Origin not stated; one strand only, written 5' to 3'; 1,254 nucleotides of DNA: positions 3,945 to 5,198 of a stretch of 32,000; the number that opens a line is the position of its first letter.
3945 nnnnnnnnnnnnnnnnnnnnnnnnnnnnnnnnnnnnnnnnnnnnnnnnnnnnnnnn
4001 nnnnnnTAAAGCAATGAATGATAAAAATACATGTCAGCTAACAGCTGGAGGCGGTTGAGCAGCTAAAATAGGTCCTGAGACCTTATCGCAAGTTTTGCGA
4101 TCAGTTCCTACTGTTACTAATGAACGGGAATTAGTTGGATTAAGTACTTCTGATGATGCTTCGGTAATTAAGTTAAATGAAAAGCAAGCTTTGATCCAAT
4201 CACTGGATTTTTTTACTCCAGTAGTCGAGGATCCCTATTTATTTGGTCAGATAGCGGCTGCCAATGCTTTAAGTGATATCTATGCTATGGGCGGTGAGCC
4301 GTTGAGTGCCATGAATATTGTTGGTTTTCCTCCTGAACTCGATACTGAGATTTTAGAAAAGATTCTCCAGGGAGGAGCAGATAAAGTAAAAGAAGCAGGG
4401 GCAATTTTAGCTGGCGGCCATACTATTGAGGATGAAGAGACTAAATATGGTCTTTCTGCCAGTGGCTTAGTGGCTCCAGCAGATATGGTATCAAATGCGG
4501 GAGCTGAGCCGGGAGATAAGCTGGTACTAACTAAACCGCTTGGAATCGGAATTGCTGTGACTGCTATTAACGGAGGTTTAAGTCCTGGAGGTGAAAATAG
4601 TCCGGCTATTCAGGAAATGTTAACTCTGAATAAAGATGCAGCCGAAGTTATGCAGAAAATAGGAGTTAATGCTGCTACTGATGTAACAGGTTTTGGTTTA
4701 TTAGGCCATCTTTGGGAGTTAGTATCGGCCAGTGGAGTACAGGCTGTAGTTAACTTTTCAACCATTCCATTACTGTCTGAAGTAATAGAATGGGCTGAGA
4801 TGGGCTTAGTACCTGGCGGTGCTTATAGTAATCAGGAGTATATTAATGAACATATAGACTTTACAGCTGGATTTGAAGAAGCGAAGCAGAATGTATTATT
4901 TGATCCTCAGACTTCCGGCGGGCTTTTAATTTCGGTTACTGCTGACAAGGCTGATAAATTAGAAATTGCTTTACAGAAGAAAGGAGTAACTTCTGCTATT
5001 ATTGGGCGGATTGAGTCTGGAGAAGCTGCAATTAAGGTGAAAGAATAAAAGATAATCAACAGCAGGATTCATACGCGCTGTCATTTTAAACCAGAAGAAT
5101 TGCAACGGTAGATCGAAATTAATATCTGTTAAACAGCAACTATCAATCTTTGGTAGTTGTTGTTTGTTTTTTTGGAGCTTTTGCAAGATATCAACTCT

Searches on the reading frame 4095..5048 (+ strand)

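Call 45: search_protein_families(library=pfam, proteins=[window:4095-5048:+], max_evalue=0.0001)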
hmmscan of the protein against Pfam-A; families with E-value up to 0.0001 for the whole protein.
window:4095-5048:+ (317 aa): 2 families
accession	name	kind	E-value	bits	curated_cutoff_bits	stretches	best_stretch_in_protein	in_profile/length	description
PF00586.29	AIRS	-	4.9e-27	95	24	1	20-126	2-112/112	AIR synthase related protein, N-terminal domain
PF02769.27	AIRS_C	-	3.8e-21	76.3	23.1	1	138-310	1-149/156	AIR synthase related protein, C-terminal domain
